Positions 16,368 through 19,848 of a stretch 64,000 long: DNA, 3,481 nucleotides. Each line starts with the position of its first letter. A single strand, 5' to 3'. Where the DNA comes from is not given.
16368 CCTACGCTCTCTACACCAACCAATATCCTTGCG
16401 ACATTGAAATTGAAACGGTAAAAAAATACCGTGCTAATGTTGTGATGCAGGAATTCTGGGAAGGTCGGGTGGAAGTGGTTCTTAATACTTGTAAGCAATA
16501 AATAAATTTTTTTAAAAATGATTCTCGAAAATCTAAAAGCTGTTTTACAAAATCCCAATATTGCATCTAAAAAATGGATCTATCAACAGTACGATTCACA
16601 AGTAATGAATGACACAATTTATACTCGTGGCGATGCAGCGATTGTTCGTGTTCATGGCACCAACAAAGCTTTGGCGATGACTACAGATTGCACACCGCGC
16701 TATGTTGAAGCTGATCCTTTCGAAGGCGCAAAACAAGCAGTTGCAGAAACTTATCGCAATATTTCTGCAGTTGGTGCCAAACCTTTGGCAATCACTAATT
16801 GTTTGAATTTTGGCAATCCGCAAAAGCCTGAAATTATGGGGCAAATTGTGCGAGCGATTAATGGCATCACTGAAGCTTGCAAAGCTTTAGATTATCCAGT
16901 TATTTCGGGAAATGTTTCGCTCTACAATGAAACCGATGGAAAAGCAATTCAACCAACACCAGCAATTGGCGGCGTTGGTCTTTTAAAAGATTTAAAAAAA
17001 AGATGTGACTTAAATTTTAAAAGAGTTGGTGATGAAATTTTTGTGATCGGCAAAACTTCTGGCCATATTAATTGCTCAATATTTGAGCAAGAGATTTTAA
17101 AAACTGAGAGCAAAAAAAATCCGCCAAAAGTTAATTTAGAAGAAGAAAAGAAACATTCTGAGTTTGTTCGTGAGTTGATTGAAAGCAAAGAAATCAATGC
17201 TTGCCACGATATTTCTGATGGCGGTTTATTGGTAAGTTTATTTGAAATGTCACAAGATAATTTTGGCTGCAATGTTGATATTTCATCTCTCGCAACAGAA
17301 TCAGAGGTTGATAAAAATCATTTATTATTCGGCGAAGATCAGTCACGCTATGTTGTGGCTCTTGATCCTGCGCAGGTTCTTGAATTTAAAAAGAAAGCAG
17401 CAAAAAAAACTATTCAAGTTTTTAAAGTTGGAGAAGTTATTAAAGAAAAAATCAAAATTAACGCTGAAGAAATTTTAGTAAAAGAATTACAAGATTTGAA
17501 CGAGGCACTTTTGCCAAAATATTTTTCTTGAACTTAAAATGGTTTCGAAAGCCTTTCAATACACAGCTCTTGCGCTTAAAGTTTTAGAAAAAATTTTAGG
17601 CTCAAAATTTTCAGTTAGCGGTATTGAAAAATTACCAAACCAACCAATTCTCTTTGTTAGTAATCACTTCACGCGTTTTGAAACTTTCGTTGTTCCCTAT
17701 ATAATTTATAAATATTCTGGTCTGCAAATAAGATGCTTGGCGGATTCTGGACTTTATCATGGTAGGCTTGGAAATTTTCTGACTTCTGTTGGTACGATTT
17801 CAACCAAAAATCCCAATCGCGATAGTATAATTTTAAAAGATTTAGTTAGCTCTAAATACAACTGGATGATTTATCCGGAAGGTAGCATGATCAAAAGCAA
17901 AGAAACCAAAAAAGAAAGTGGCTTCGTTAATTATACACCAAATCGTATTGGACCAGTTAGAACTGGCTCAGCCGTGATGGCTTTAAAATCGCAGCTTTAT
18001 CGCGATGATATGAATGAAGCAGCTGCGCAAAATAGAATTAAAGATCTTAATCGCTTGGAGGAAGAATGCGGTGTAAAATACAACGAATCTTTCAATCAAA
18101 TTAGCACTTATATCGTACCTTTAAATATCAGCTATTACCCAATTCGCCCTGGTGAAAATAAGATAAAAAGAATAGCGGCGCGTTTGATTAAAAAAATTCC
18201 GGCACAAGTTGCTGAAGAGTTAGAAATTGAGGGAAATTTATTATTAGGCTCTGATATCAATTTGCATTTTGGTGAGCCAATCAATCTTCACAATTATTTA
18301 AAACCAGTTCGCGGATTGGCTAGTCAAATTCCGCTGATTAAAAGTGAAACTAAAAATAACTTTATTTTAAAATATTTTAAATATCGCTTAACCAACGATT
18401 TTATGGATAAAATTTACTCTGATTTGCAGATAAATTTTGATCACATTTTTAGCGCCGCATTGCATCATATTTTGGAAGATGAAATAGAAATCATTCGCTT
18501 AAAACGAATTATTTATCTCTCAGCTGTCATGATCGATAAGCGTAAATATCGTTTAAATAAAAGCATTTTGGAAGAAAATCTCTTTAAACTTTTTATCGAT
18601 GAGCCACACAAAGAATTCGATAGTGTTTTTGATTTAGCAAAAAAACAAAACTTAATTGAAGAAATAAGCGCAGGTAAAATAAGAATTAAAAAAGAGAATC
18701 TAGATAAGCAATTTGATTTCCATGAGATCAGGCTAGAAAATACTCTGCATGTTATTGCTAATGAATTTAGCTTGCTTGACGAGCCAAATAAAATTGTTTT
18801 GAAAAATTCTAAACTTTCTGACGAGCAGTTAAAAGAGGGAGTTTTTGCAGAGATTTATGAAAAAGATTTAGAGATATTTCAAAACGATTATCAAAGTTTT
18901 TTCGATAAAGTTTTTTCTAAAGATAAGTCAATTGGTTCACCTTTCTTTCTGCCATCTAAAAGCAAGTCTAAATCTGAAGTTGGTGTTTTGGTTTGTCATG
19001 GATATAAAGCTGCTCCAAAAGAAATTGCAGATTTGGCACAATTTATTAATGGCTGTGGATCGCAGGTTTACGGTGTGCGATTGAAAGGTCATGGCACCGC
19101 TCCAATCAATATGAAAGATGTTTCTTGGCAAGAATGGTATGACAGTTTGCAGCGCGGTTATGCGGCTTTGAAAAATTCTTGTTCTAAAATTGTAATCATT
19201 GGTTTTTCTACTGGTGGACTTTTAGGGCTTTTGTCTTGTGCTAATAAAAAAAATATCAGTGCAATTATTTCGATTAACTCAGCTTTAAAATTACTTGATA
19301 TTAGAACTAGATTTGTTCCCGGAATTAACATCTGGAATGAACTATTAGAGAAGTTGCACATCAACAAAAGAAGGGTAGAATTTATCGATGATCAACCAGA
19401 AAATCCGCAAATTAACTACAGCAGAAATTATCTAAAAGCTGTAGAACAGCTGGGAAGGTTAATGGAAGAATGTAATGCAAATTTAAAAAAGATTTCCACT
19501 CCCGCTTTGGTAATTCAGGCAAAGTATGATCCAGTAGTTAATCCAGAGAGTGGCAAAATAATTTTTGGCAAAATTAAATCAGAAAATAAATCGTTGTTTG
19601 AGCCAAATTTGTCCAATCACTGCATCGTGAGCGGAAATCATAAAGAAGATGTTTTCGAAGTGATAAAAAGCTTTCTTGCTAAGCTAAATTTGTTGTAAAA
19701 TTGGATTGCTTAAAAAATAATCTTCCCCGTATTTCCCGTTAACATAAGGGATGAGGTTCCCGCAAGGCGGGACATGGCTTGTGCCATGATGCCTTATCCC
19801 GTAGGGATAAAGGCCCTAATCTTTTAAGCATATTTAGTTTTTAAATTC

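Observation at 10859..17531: purL split at its interdomain linker by a 4.5-kb same-strand gene cassette, with both halves intact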

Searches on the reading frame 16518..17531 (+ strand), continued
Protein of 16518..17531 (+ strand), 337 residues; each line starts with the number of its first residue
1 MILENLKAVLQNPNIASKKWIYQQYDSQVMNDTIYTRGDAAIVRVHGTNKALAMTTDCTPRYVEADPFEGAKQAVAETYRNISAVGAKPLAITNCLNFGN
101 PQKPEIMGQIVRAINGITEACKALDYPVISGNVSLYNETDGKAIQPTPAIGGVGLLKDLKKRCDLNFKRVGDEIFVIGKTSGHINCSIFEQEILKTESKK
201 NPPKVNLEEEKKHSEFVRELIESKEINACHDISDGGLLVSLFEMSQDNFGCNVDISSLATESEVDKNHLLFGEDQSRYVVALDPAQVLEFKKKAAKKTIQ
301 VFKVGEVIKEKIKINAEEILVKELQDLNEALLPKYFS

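Call 73: find_homologous_proteins(query=L115:3109-4122:+, max_evalue=1e-20)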
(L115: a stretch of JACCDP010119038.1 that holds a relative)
Query L115:3109-4122:+ (337 aa): 7912 proteins with E <= 1e-20 among 8000 candidates; the best 120 are listed.
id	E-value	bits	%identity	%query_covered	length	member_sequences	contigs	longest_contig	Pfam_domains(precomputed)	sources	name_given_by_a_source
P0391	2.3e-222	755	100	100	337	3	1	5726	PF00586.30,PF02769.28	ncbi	-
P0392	2.2e-208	709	93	100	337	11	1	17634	PF00586.30,PF02769.28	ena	-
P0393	5.8e-195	665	87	99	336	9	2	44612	PF00586.30,PF02769.28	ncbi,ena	-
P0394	1.7e-192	657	88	98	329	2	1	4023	PF00586.30,PF02769.28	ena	-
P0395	6.6e-177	606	80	100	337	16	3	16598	PF00586.30,PF02769.28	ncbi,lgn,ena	-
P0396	3.5e-170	583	76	100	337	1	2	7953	PF00586.30,PF02769.28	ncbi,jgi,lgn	jgi:phosphoribosylformylglycinamidine (FGAM) synthase-like enzyme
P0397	2.3e-151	522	69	99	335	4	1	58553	PF00586.30,PF02769.28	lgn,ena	-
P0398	4.6e-126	438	60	100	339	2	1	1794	PF00586.30,PF02769.28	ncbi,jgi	jgi:phosphoribosylformylglycinamidine (FGAM) synthase-like enzyme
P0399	3.2e-125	436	60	99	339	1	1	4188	PF00586.30,PF02769.28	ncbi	-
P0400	2.0e-124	433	60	98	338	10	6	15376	PF00586.30,PF02769.28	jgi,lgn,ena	-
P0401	2.8e-124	433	62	96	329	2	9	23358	PF00586.30,PF02769.28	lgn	-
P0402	6.9e-124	431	57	98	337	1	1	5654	PF00586.30,PF02769.28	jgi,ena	-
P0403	2.5e-123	429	58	100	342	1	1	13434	PF00586.30,PF02769.28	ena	-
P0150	3.6e-123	429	60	100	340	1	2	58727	PF00586.30,PF02769.28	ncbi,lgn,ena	-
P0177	4.2e-123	429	60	98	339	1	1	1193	PF00586.30,PF02769.28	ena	-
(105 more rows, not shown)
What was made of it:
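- The 120 best hits to a deep-lineage C-half (L115) are all 329-349 aa (call 73).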

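Call 74: find_encoding_contigs(protein=P0393, flank=10000, max_places=2)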
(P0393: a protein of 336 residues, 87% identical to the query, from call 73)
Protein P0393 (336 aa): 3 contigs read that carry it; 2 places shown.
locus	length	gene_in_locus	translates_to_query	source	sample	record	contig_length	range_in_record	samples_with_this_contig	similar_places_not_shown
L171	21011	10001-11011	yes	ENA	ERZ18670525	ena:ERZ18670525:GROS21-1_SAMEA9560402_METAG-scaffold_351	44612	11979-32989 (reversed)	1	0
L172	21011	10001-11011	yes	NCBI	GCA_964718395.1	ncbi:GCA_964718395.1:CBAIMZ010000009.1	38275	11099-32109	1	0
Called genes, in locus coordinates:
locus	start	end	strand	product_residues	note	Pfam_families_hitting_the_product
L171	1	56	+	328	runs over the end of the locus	PF00579:tRNA-synt_1b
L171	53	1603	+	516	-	PF00133:tRNA-synt_1, PF01406:tRNA-synt_1e, PF09334:tRNA-synt_1g, PF00133:tRNA-synt_1 (weak)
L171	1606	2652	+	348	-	-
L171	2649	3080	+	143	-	PF02502:LacAB_rpiB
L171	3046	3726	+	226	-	PF02390:Methyltransf_4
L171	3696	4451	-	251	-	PF02493:MORN (faint)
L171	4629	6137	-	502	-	PF04244:DPRP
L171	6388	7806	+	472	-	PF03951:Gln-synt_N, PF00120:Gln-synt_C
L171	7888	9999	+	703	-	PF00111:Fer2 (weak), PF13510:Fer2_4, PF10588:NADH-G_4Fe-4S_3, PF22117:Fer4_Nqo3, PF22151:Fer4_NDSU1, PF00384:Molybdopterin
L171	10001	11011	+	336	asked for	PF00586:AIRS, PF02769:AIRS_C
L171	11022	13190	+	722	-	PF01553:Acyltransferase, PF12146:Hydrolase_4, PF12697:Abhydrolase_6 (weak)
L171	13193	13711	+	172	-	PF04442:CtaG_Cox11 (weak)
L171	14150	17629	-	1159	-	PF17757:UvrB_inter, PF02559:CarD_TRCF_RID, PF00270:DEAD, PF04851:ResIII, PF00271:Helicase_C, PF03461:TRCF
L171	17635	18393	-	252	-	PF13847:Methyltransf_31, PF08241:Methyltransf_11, PF13649:Methyltransf_25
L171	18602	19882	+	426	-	PF03447:NAD_binding_3, PF00742:Homoserine_dh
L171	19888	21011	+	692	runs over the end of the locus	PF02092:tRNA_synt_2f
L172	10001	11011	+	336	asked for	PF00586:AIRS, PF02769:AIRS_C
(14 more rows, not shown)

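Call 75: find_encoding_contigs(protein=P0397, flank=10000, max_places=2)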
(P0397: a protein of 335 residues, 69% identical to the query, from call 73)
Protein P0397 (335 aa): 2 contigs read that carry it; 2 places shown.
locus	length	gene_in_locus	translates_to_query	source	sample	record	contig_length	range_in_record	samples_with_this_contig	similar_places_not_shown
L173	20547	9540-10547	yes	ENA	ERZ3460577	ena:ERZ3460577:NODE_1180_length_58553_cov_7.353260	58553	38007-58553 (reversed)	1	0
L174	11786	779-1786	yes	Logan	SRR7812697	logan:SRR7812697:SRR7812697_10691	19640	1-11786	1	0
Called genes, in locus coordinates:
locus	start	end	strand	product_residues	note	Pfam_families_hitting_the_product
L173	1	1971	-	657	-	?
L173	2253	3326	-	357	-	PF03462:PCRF, PF00472:RF-1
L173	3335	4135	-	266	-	PF03309:Pan_kinase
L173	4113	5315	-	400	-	PF00155:Aminotran_1_2, PF01041:DegT_DnrJ_EryC1 (weak)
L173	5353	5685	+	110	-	PF05101:VirB3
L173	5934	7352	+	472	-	PF03951:Gln-synt_N, PF00120:Gln-synt_C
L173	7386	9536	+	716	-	PF00111:Fer2 (faint), PF13510:Fer2_4, PF10588:NADH-G_4Fe-4S_3, PF22117:Fer4_Nqo3, PF22151:Fer4_NDSU1, PF00384:Molybdopterin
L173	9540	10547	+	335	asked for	PF00586:AIRS, PF02769:AIRS_C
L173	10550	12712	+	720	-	PF01553:Acyltransferase, PF00561:Abhydrolase_1 (faint), PF12146:Hydrolase_4, PF12697:Abhydrolase_6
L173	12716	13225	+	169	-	-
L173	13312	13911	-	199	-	PF03193:RsgA_GTPase (faint), PF01926:MMR_HSR1, PF02421:FeoB_N (weak), PF04548:AIG1 (weak), PF04670:Gtr1_RagA (weak)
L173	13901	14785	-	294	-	PF18030:Rimk_N, PF14397:ATPgrasp_ST (faint), PF02655:ATP-grasp_3, PF02955:GSH-S_ATP, PF08443:RimK, PF07478:Dala_Dala_lig_C (weak)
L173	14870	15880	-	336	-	PF00814:TsaD, PF02543:Carbam_trans_N (weak), PF22521:HypF_C_2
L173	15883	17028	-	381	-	PF13685:Fe-ADH_2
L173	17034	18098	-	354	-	-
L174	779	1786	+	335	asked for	PF00586:AIRS, PF02769:AIRS_C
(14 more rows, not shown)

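Call 80: find_encoding_contigs(protein=P0121, flank=7000, max_places=6)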
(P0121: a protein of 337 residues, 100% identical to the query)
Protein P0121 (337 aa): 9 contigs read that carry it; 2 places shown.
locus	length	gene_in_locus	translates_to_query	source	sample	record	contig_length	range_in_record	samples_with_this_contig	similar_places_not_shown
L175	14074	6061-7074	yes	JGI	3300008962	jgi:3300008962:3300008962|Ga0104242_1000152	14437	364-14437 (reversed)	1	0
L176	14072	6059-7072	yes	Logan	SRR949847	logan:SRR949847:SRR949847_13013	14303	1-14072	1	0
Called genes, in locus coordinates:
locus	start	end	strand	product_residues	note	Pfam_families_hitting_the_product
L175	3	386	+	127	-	?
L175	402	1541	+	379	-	PF18072:FGAR-AT_linker, PF00586:AIRS, PF02769:AIRS_C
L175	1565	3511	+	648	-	PF01757:Acyl_transf_3, PF19040:SGNH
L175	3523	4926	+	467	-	PF03062:MBOAT, PF13813:MBOAT_2 (weak)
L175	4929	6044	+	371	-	PF16822:ALGX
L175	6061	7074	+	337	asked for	PF00586:AIRS, PF02769:AIRS_C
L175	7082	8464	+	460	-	PF01553:Acyltransferase (weak)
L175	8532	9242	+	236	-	PF00561:Abhydrolase_1 (faint), PF12146:Hydrolase_4, PF12697:Abhydrolase_6 (weak)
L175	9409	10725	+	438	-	PF03743:TrbI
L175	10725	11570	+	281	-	PF03618:Kinase-PPPase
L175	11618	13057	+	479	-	PF00072:Response_reg, PF00158:Sigma54_activat, PF14532:Sigma54_activ_2, PF07724:AAA_2 (weak), PF25601:AAA_lid_14, PF02954:HTH_8 (weak)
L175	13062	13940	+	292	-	PF00483:NTP_transferase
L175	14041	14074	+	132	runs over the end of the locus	?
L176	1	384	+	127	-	?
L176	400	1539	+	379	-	PF18072:FGAR-AT_linker, PF00586:AIRS, PF02769:AIRS_C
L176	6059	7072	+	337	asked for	PF00586:AIRS, PF02769:AIRS_C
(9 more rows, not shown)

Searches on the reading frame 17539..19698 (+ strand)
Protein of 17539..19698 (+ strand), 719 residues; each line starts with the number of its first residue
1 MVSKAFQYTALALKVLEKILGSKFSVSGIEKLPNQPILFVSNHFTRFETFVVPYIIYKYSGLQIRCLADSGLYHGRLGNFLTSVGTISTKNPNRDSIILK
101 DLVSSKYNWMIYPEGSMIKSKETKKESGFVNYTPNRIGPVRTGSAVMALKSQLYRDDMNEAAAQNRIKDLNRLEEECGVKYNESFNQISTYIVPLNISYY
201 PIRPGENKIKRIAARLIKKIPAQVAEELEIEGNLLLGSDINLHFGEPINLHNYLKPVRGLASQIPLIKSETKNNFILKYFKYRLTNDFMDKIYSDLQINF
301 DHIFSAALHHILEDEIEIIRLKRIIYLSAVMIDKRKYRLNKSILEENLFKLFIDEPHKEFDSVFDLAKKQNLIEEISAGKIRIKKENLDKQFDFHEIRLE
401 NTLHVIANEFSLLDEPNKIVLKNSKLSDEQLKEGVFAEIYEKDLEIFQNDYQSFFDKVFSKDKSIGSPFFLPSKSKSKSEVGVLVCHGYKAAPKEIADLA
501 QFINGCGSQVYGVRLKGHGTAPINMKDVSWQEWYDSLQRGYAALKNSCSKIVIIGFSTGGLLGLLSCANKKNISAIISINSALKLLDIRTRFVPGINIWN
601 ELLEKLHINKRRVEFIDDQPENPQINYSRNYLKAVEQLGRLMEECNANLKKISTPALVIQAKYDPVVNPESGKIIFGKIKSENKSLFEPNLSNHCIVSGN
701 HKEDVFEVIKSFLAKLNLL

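Call 3: search_protein_families(library=pfam, proteins=[window:17539-19698:+])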
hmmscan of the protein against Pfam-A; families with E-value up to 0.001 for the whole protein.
window:17539-19698:+ (719 aa): 4 families
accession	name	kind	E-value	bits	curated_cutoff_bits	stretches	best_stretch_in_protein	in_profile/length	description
PF12146.15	Hydrolase_4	-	2.7e-19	69.8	27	1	483-688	7-226/239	Serine aminopeptidase, S33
PF01553.26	Acyltransferase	-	2.1e-06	28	23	1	24-153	2-124/132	Acyltransferase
PF12697.13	Abhydrolase_6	-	2.6e-06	28.7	26.3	1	483-673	1-185/217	Alpha/beta hydrolase family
PF00561.26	Abhydrolase_1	-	4.5e-06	27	25.8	0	483-581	3-102/245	alpha/beta hydrolase fold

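Call 4: search_protein_families(library=ncbifam, proteins=[window:17539-19698:+])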
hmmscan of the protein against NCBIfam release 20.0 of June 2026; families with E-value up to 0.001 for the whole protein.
window:17539-19698:+ (719 aa): 4 families
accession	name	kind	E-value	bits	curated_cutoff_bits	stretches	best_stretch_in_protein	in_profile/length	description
NF050089.1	i_nPHAscl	equivalog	1.4e-05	24.4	300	0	477-580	15-116/288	intracellular short-chain-length polyhydroxyalkanoate depolymerase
NF047920.1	lactonase_UilS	equivalog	5.4e-05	23.1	400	1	643-708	210-276/285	UilS family quorum-quenching N-acyl-homoserine lactonase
TIGR02427.1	protocat_pcaD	equivalog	0.00088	18.7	255.85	0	515-585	47-116/251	3-oxoadipate enol-lactonase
NF051488.1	bifunc_PcaDC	exception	0.00095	18.4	390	0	630-681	172-221/375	bifunctional 3-oxoadipate enol-lactonase/4-carboxymuconolactone decarboxylase PcaDC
